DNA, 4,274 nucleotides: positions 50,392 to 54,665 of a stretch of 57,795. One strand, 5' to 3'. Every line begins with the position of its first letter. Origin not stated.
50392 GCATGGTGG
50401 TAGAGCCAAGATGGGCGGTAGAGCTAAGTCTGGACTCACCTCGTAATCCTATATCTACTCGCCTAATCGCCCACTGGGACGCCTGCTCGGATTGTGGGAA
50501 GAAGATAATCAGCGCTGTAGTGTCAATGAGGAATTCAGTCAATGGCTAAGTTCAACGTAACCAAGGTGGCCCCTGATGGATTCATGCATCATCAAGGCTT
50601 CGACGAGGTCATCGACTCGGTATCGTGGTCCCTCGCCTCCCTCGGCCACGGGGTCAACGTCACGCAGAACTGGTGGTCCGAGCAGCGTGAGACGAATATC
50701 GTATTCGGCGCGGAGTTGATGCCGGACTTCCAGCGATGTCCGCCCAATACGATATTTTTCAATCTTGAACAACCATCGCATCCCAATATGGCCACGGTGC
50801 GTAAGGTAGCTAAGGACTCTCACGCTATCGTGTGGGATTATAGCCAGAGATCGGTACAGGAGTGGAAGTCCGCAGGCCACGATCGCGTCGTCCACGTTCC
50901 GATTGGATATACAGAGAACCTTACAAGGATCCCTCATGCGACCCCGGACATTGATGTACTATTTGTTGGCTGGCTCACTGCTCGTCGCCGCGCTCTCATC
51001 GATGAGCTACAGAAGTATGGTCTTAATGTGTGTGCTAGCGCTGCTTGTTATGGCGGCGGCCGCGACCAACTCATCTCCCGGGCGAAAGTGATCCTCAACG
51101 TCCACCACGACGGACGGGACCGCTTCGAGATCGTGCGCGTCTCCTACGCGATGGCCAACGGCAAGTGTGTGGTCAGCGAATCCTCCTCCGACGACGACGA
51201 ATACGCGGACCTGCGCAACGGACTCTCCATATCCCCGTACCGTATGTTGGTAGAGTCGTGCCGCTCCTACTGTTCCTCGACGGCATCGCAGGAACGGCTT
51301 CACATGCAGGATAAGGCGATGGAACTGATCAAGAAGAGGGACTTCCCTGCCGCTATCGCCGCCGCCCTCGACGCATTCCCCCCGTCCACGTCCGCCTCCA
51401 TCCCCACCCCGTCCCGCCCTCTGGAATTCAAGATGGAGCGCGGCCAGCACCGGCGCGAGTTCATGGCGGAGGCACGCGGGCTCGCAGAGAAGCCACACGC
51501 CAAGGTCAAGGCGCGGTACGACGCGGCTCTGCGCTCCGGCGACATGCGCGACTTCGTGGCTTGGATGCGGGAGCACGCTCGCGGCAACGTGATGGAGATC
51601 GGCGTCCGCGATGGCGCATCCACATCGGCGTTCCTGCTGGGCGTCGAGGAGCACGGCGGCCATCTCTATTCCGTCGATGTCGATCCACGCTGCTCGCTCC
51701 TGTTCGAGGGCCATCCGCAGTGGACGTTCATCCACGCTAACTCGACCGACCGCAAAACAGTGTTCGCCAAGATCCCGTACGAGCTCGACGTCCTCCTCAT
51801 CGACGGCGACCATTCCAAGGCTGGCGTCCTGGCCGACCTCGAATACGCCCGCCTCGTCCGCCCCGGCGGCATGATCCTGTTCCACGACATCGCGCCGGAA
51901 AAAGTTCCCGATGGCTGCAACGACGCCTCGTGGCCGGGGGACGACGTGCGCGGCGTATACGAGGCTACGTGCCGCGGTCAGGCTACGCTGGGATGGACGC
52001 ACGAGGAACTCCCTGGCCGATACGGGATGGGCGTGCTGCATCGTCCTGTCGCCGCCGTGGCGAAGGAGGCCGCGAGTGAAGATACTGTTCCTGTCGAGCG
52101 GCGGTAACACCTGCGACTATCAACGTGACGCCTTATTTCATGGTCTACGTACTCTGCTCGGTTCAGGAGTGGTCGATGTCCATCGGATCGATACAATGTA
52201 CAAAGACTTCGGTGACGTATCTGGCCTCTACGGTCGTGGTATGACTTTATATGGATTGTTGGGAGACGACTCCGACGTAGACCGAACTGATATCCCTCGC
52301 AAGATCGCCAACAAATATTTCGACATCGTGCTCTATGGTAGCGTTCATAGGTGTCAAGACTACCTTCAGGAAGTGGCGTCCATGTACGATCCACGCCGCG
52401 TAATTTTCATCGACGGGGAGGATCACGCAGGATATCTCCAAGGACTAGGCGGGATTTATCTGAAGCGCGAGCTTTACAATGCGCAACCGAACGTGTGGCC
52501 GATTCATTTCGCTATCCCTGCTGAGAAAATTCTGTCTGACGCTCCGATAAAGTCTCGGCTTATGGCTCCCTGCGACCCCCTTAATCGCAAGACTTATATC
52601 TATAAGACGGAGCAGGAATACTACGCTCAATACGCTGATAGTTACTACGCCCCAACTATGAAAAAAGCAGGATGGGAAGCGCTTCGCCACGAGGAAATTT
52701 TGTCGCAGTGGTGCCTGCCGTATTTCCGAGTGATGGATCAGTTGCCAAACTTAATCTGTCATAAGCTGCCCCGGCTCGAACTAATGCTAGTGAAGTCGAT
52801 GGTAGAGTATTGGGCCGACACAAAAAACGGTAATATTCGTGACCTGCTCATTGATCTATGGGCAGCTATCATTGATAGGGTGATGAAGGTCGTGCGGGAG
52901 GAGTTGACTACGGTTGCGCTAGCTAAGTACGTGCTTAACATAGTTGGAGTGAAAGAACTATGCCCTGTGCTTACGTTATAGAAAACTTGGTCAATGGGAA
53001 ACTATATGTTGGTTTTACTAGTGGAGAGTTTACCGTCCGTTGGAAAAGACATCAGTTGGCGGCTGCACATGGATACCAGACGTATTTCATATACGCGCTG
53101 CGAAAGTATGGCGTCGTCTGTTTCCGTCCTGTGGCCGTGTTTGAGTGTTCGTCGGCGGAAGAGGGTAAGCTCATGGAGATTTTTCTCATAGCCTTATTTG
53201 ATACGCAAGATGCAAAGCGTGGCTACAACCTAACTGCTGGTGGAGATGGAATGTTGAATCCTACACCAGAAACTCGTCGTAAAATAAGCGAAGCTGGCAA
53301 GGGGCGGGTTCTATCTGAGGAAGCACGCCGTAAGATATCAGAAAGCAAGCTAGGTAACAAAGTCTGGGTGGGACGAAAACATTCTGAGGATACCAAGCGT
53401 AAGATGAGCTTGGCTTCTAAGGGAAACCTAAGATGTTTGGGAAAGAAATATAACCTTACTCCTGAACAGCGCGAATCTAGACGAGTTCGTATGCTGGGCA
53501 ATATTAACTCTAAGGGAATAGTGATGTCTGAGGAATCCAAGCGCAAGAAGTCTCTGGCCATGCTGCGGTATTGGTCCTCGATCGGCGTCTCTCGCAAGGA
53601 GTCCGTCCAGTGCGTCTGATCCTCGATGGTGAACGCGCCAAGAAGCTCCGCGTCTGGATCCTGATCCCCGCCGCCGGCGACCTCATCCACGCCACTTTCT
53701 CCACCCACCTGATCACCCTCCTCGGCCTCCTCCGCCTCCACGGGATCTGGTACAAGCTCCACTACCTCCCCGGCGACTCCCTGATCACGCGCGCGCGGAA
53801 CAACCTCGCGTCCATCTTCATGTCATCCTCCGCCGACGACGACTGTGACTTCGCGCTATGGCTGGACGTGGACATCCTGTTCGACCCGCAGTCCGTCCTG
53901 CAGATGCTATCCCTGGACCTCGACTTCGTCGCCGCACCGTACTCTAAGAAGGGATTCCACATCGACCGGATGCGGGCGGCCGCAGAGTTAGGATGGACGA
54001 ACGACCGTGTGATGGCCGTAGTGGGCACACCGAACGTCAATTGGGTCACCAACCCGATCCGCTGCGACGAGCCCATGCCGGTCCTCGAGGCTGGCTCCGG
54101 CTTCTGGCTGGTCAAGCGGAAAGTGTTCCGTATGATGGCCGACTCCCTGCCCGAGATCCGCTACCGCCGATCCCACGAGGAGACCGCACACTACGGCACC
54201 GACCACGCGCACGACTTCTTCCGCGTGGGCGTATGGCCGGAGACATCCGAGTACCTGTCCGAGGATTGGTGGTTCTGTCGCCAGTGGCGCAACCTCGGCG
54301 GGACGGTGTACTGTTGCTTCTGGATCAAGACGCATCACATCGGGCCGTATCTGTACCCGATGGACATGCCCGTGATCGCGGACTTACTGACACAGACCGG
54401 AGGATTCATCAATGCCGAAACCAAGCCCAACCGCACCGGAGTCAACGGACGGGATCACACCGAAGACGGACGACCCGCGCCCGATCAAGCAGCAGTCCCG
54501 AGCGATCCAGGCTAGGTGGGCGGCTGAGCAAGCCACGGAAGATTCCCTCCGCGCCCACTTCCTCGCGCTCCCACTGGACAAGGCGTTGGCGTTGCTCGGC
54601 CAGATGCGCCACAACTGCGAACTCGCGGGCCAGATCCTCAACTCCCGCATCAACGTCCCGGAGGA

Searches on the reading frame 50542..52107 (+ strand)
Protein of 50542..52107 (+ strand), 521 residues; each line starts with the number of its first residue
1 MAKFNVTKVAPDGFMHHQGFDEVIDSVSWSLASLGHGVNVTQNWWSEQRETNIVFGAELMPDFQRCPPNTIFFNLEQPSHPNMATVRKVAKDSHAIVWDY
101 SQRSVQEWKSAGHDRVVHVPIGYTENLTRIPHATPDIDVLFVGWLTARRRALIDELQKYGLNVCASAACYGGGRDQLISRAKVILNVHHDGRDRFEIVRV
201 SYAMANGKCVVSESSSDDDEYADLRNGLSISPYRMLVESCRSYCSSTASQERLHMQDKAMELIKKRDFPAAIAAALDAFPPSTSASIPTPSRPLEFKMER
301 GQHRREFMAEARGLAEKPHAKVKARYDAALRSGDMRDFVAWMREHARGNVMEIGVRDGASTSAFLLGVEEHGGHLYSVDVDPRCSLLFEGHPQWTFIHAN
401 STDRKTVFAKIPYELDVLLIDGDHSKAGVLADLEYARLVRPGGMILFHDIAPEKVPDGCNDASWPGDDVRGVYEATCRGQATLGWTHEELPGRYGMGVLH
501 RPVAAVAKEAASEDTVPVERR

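Call 11: search_protein_families(library=pfam, proteins=[window:50542-52107:+], max_evalue=0.01)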
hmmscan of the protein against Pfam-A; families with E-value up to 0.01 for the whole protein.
window:50542-52107:+ (521 aa): 1 family
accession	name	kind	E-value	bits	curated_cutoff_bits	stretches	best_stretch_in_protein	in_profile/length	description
PF13578.12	Methyltransf_24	-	1.3e-17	65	26.3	1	352-450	2-105/105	Methyltransferase domain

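Call 45: search_protein_families(library=ncbifam, proteins=[window:50542-52107:+], max_evalue=0.01)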
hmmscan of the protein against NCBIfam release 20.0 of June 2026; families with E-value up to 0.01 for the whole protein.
window:50542-52107:+ (521 aa): 0 families

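Call 65: search_protein_families(library=phrogs, proteins=[window:50542-52107:+], max_evalue=0.001)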
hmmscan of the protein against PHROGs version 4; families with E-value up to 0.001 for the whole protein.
window:50542-52107:+ (521 aa): 1 family
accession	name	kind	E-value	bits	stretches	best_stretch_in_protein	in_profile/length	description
phrog_2675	-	other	0.00048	19.7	0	414-455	406-448/599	DNA methyltransferase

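Call 75: search_protein_families(library=padloc, proteins=[window:50542-52107:+], max_evalue=0.01)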
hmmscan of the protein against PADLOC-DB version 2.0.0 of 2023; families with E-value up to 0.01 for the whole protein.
window:50542-52107:+ (521 aa): 0 families

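Call 76: search_solved_structures(query=window:50542-52107:+, max_evalue=1)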
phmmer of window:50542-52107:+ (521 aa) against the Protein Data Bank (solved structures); distinct sequences matched with E-value up to 1: 3.
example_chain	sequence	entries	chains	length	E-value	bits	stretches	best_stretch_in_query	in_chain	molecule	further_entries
6g7d_A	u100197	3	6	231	0.29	12.9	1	415-455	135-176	Methyltransferase domain protein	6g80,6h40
6gvk_A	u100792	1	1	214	0.44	12.3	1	41-103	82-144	Integrin beta-4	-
6gvl_A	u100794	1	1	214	0.44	12.3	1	41-103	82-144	Integrin beta-4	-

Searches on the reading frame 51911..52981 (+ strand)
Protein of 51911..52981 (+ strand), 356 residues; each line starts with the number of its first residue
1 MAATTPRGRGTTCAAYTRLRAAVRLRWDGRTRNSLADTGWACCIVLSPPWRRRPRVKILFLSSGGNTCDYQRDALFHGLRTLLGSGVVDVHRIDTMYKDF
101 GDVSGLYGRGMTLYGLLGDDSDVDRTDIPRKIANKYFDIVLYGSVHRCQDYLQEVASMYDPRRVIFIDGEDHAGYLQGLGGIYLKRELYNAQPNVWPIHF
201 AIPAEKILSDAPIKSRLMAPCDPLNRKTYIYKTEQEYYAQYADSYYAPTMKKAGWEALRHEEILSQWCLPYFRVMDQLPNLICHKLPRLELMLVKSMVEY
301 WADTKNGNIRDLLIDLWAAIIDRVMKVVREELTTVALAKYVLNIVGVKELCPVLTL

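Call 11: search_protein_families(library=pfam, proteins=[window:51911-52981:+], max_evalue=0.01)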
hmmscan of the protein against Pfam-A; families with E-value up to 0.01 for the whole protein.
window:51911-52981:+ (356 aa): 0 families

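Call 27: search_protein_families(library=pfam, proteins=[window:51911-52981:+], max_evalue=5)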
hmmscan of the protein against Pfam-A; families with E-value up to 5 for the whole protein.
window:51911-52981:+ (356 aa): 0 families

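Call 45: search_protein_families(library=ncbifam, proteins=[window:51911-52981:+], max_evalue=0.01)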
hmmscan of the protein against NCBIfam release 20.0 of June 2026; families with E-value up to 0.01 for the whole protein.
window:51911-52981:+ (356 aa): 0 families

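Call 65: search_protein_families(library=phrogs, proteins=[window:51911-52981:+], max_evalue=0.001)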
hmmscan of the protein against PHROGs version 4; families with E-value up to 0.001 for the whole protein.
window:51911-52981:+ (356 aa): 0 families

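Call 75: search_protein_families(library=padloc, proteins=[window:51911-52981:+], max_evalue=0.01)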
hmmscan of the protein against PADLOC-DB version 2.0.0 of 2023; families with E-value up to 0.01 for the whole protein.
window:51911-52981:+ (356 aa): 0 families

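Call 78: search_solved_structures(query=window:51911-52981:+, max_evalue=1)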
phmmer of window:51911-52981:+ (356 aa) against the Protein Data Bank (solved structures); distinct sequences matched with E-value up to 1: 0.

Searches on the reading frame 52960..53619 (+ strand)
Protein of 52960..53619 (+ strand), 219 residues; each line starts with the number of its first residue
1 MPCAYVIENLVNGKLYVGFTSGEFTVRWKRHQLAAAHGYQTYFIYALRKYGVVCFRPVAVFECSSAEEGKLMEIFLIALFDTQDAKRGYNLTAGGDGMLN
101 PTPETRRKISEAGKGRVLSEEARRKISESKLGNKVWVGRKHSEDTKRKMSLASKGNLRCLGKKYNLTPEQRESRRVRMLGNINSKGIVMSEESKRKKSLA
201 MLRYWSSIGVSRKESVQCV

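Call 11: search_protein_families(library=pfam, proteins=[window:52960-53619:+], max_evalue=0.01)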
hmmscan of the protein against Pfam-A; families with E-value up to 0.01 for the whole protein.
window:52960-53619:+ (219 aa): 2 families
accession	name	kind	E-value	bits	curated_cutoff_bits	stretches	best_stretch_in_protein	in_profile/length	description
PF07460.16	NUMOD3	-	2.4e-15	56.6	20.4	2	115-150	1-37/37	NUMOD3 motif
PF01541.30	GIY-YIG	-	3.9e-07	30.7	22.6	1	2-82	2-74/78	GIY-YIG catalytic domain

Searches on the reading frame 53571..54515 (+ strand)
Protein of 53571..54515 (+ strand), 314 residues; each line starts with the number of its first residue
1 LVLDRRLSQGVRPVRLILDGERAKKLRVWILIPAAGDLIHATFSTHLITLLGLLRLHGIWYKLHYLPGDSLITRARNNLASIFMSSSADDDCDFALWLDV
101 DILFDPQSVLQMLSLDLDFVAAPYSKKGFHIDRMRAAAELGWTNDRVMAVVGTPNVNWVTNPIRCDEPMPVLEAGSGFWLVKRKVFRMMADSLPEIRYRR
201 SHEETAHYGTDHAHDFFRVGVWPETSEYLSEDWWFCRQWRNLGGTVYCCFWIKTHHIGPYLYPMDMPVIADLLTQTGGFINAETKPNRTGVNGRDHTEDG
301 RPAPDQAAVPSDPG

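Call 11: search_protein_families(library=pfam, proteins=[window:53571-54515:+], max_evalue=0.01)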
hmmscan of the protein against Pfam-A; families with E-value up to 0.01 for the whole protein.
window:53571-54515:+ (314 aa): 1 family
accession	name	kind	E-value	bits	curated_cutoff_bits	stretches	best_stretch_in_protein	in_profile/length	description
PF03452.20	Anp1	-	0.0051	16.7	28.8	1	71-114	120-160/263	Anp1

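Call 27: search_protein_families(library=pfam, proteins=[window:53571-54515:+], max_evalue=5)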
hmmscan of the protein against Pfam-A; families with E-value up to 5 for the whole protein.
window:53571-54515:+ (314 aa): 1 family
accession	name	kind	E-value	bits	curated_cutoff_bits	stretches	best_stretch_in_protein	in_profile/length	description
PF03452.20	Anp1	-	0.0051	16.7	28.8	1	71-114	120-160/263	Anp1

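Call 45: search_protein_families(library=ncbifam, proteins=[window:53571-54515:+], max_evalue=0.01)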
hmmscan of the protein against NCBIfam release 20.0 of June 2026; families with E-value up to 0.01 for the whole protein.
window:53571-54515:+ (314 aa): 0 families

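Call 65: search_protein_families(library=phrogs, proteins=[window:53571-54515:+], max_evalue=0.001)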
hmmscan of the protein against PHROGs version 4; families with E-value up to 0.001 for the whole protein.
window:53571-54515:+ (314 aa): 1 family
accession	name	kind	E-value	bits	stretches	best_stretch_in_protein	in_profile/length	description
phrog_1574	-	unknown function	3.7e-33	116.2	1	22-260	9-232/240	-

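Call 75: search_protein_families(library=padloc, proteins=[window:53571-54515:+], max_evalue=0.01)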
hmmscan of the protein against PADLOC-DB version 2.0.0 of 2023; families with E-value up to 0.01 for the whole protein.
window:53571-54515:+ (314 aa): 0 families

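Call 77: search_solved_structures(query=window:53571-54515:+, max_evalue=1)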
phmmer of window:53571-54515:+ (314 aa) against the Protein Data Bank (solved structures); distinct sequences matched with E-value up to 1: 3.
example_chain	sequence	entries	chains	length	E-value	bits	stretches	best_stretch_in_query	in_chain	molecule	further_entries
6jz1_A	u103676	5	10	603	0.25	13.5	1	206-275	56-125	Beta-glucuronidase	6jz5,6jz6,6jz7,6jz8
5z18_A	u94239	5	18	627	0.27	13.4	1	206-275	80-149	Beta-glucuronidase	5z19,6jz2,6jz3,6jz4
6ec6_A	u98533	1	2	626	0.27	13.4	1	206-275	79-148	Beta-glucuronidase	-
